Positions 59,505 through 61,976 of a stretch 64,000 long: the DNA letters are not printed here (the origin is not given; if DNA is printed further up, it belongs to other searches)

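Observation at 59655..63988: Multiheme cytochrome translationally coupled to an Fe(III)/thiamine-type ABC importer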

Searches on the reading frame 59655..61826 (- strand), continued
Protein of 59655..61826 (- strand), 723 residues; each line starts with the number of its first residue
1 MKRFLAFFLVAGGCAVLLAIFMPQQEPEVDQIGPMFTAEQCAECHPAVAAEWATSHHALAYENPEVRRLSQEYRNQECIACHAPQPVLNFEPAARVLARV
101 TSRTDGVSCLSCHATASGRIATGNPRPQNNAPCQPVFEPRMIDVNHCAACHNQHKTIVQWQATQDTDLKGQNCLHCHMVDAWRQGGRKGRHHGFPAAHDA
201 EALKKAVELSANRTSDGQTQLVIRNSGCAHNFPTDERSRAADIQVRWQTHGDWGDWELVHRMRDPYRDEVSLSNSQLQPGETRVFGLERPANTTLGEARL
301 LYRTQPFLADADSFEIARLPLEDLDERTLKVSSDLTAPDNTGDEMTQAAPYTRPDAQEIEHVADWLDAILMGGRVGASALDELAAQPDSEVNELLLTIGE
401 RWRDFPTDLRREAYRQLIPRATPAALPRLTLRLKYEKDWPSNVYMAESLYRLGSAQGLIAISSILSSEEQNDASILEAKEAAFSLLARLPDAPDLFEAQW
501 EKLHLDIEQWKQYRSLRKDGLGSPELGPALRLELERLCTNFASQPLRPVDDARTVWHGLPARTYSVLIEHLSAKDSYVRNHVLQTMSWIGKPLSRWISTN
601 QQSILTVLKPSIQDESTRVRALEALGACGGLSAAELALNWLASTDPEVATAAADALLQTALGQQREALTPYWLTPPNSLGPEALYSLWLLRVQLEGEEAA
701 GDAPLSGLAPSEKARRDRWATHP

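Call 20: search_protein_families(library=ncbifam, proteins=[L001:6716-7714:+, L004:6316-7374:+, L001:7788-9341:+, L004:7399-8988:+, L004:8988-10001:+], max_evalue=0.001)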
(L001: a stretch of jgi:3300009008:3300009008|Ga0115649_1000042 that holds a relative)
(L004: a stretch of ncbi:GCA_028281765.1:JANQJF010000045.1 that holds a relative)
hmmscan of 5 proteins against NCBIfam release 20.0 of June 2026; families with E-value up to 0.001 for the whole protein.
L001:6716-7714:+ (333 aa): 5 families
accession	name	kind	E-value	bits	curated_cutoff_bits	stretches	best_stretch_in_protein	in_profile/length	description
NF011620.1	PRK15046.1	equivalog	1.4e-18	66.8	310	1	24-327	27-332/334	2-aminoethylphosphonate ABC transporter substrate-binding protein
TIGR03261.1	phnS2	equivalog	5.8e-16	58.5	392.75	1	19-297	20-295/334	putative 2-aminoethylphosphonate ABC transporter substrate-binding protein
TIGR03227.1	PhnS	equivalog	7.8e-14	51.3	395.3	1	10-329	24-344/360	2-aminoethylphosphonate ABC transporter substrate-binding protein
TIGR01254.1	sfuA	subfamily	1.3e-07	31.2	93.4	1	55-281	38-261/306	thiamine ABC transporter substrate-binding protein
NF007048.0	PRK09501.1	equivalog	0.00034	19.6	582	1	206-280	219-288/348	spermidine/putrescine ABC transporter substrate-binding protein PotD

L004:6316-7374:+ (353 aa): 4 families
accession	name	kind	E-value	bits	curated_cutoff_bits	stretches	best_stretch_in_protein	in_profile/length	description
NF011620.1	PRK15046.1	equivalog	1.9e-22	79.5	310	1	21-313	9-295/334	2-aminoethylphosphonate ABC transporter substrate-binding protein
TIGR03227.1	PhnS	equivalog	5.1e-20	71.7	395.3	1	17-314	17-306/360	2-aminoethylphosphonate ABC transporter substrate-binding protein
TIGR03261.1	phnS2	equivalog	4e-18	65.6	392.75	1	21-300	9-281/334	putative 2-aminoethylphosphonate ABC transporter substrate-binding protein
TIGR01254.1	sfuA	subfamily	9.2e-07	28.4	93.4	1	92-296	59-257/306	thiamine ABC transporter substrate-binding protein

L001:7788-9341:+ (518 aa): 0 families

L004:7399-8988:+ (530 aa): 15 families
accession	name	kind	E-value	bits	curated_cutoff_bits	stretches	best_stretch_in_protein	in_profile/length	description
TIGR03262.1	PhnU2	equivalog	3.6e-22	78.7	593.25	1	6-523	7-534/546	putative 2-aminoethylphosphonate ABC transporter permease subunit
NF011624.0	PRK15050.1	equivalog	1.2e-12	47.6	247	2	8-122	30-144/297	2-aminoethylphosphonate ABC transporter permease subunit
TIGR01581.1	Mo_ABC_porter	hypoth_equivalog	1.2e-10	41.2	210.3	1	324-489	33-193/225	ABC transporter permease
TIGR02139.1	permease_CysT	equivalog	2.6e-10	40.3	246.1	2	302-491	44-223/265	sulfate ABC transporter permease subunit CysT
TIGR02141.1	modB_ABC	equivalog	8.4e-10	38.6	182.6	1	329-521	9-201/208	molybdate ABC transporter permease subunit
TIGR03255.1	PhnV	equivalog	1.7e-09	37.8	358.7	1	301-514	48-257/270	2-aminoethylphosphonate ABC transport system, membrane component PhnV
TIGR03226.1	PhnU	equivalog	2.5e-08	33.8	283.45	1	13-122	53-162/311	2-aminoethylphosphonate ABC transporter permease subunit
NF007047.0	PRK09500.1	equivalog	1e-06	28.5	326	1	325-525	66-255/257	spermidine/putrescine ABC transporter permease PotC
NF040839.1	tungstate_WtpB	equivalog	5e-06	26.3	340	1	326-500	52-227/251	tungstate ABC transporter permease WtpB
TIGR00969.1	3a0106s02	subfamily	1.1e-05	25.1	240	1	7-118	21-128/272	sulfate ABC transporter permease subunit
NF007044.0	PRK09497.1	equivalog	3.3e-05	23.5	348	0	346-467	90-217/285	spermidine/putrescine ABC transporter permease PotB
NF008208.0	PRK10971.1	equivalog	0.00018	21.1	415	1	326-494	66-234/277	sulfate/thiosulfate ABC transporter permease CysT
NF043074.1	MMSYN1_0196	equivalog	0.00026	20.4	350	0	313-519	53-258/277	spermidine/putrescine ABC transporter permease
NF040932.1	ABC_arch_GlcU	equivalog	0.00067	19.4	340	1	313-477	50-211/272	glucose ABC transporter permease GlcU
NF006952.0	PRK09433.1-3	equivalog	0.00081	18.3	679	0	7-123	293-407/534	thiamine/thiamine pyrophosphate ABC transporter permease ThiP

L004:8988-10001:+ (338 aa): 184 families (the best 25 are shown)
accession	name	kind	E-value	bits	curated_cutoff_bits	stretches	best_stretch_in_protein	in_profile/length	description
TIGR03265.1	PhnT2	equivalog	4e-65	220.3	457.7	1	5-322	6-321/353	putative 2-aminoethylphosphonate ABC transporter ATP-binding protein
TIGR01187.1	potA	subfamily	9.6e-60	202.3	355.6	1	34-276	1-254/325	polyamine ABC transporter ATP-binding protein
NF006987.0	PRK09452.1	equivalog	1.2e-59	201.9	482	1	5-238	19-254/378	spermidine/putrescine ABC transporter ATP-binding protein PotA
NF008653.0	PRK11650.1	subfamily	2.8e-57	194.4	432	1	1-235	1-238/357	sn-glycerol-3-phosphate ABC transporter ATP-binding protein UgpC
TIGR00968.1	3a0106s01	subfamily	2.1e-56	191.1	342.75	1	19-237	16-236/237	sulfate ABC transporter ATP-binding protein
TIGR03258.1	PhnT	equivalog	5.4e-55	186.9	499.15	1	3-242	8-250/359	2-aminoethylphosphonate ABC transport system ATP-binding subunit PhnT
NF043075.1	MMSYN1_0197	equivalog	7e-55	186.3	550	1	4-276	3-280/341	spermidine/putrescine ABC transporter ATP-binding protein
NF008105.0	PRK10851.1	equivalog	2.2e-54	184.6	502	1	19-279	18-285/362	sulfate/thiosulfate ABC transporter ATP-binding protein CysA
NF040933.2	ABC_arch_GlcV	equivalog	7e-53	179.7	450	1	22-279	25-291/357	glucose ABC transporter ATP-binding protein GlcV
TIGR02142.1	modC_ABC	equivalog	2.7e-52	178.2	285.05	1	23-224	13-224/353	molybdenum ABC transporter ATP-binding protein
NF040840.2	tungstate_WtpC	equivalog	4.4e-50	170.9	440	1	16-279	13-281/347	tungstate ABC transporter ATP-binding protein WtpC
NF008233.0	PRK11000.1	equivalog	6.5e-49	166.7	568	1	1-234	1-236/369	maltose/maltodextrin ABC transporter ATP-binding protein MalK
TIGR01186.1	proV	subfamily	1.2e-48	166.1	326.6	1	22-235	12-233/363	betaine/proline/choline family ABC transporter ATP-binding protein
NF008621.0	PRK11607.1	equivalog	7e-47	160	613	1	4-235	20-253/377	putrescine ABC transporter ATP-binding subunit PotG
NF008513.0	PRK11432.1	equivalog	9.9e-47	159.5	496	1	19-242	22-247/351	ferric ABC transporter ATP-binding protein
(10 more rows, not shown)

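Call 28: search_solved_structures(query=A2, max_evalue=0.001, show_alignments=5)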
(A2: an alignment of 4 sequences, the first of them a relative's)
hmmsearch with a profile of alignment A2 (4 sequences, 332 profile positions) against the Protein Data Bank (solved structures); distinct sequences matched with E-value up to 0.001: 42.
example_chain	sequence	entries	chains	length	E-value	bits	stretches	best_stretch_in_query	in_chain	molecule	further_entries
6iwf_A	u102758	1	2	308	6e-31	110.9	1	23-297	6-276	Ferric iron-binding protein HitA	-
6ivy_A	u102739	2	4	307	6.9e-31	110.7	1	33-297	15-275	Periplasmic Ferric iron-binding Protein HitA | Ferric iron-binding periplasmic protein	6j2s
7w3w_A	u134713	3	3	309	9.5e-31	110.2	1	21-279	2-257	Iron-utilization periplasmic protein | Ferric iron ABC transporter iron-binding protein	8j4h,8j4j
3kn7_A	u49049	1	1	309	3.8e-27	98.4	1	21-298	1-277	Iron-utilization periplasmic protein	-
3kn8_A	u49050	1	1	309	4.5e-27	98.1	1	21-298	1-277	Iron-utilization periplasmic protein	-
1nnf_A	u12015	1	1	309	5e-27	98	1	21-298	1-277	Iron-utilization periplasmic protein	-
1d9v_A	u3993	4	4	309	6.2e-27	97.7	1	21-298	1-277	PROTEIN (iron-utilization periplasmic protein) | FERRIC IRON BINDING PROTEIN | Iron-utilization periplasmic protein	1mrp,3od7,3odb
1qvs_A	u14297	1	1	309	8.6e-27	97.2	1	21-298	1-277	Iron-utilization periplasmic protein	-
2o6a_A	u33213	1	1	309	8.7e-27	97.2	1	21-298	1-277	Iron-utilization periplasmic protein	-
2o69_A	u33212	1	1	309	1.8e-26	96.1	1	21-298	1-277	Iron-utilization periplasmic protein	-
2o68_A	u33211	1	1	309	2.2e-26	95.8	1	21-298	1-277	Iron-utilization periplasmic protein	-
2pt1_A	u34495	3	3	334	4.5e-26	94.8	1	17-298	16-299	Iron transport protein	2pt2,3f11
8k7n_A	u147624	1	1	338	1.7e-25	92.9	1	6-279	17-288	Ferric iron ABC transporter, iron-binding protein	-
1qw0_A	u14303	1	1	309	1.8e-25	92.9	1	21-298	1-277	Iron-utilization periplasmic protein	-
1y4t_A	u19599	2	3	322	4.1e-24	88.4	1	20-320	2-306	putative iron-uptake ABC transport system periplasmic iron-binding protein | Putative iron-uptake ABC transport system,periplasmic iron-binding protein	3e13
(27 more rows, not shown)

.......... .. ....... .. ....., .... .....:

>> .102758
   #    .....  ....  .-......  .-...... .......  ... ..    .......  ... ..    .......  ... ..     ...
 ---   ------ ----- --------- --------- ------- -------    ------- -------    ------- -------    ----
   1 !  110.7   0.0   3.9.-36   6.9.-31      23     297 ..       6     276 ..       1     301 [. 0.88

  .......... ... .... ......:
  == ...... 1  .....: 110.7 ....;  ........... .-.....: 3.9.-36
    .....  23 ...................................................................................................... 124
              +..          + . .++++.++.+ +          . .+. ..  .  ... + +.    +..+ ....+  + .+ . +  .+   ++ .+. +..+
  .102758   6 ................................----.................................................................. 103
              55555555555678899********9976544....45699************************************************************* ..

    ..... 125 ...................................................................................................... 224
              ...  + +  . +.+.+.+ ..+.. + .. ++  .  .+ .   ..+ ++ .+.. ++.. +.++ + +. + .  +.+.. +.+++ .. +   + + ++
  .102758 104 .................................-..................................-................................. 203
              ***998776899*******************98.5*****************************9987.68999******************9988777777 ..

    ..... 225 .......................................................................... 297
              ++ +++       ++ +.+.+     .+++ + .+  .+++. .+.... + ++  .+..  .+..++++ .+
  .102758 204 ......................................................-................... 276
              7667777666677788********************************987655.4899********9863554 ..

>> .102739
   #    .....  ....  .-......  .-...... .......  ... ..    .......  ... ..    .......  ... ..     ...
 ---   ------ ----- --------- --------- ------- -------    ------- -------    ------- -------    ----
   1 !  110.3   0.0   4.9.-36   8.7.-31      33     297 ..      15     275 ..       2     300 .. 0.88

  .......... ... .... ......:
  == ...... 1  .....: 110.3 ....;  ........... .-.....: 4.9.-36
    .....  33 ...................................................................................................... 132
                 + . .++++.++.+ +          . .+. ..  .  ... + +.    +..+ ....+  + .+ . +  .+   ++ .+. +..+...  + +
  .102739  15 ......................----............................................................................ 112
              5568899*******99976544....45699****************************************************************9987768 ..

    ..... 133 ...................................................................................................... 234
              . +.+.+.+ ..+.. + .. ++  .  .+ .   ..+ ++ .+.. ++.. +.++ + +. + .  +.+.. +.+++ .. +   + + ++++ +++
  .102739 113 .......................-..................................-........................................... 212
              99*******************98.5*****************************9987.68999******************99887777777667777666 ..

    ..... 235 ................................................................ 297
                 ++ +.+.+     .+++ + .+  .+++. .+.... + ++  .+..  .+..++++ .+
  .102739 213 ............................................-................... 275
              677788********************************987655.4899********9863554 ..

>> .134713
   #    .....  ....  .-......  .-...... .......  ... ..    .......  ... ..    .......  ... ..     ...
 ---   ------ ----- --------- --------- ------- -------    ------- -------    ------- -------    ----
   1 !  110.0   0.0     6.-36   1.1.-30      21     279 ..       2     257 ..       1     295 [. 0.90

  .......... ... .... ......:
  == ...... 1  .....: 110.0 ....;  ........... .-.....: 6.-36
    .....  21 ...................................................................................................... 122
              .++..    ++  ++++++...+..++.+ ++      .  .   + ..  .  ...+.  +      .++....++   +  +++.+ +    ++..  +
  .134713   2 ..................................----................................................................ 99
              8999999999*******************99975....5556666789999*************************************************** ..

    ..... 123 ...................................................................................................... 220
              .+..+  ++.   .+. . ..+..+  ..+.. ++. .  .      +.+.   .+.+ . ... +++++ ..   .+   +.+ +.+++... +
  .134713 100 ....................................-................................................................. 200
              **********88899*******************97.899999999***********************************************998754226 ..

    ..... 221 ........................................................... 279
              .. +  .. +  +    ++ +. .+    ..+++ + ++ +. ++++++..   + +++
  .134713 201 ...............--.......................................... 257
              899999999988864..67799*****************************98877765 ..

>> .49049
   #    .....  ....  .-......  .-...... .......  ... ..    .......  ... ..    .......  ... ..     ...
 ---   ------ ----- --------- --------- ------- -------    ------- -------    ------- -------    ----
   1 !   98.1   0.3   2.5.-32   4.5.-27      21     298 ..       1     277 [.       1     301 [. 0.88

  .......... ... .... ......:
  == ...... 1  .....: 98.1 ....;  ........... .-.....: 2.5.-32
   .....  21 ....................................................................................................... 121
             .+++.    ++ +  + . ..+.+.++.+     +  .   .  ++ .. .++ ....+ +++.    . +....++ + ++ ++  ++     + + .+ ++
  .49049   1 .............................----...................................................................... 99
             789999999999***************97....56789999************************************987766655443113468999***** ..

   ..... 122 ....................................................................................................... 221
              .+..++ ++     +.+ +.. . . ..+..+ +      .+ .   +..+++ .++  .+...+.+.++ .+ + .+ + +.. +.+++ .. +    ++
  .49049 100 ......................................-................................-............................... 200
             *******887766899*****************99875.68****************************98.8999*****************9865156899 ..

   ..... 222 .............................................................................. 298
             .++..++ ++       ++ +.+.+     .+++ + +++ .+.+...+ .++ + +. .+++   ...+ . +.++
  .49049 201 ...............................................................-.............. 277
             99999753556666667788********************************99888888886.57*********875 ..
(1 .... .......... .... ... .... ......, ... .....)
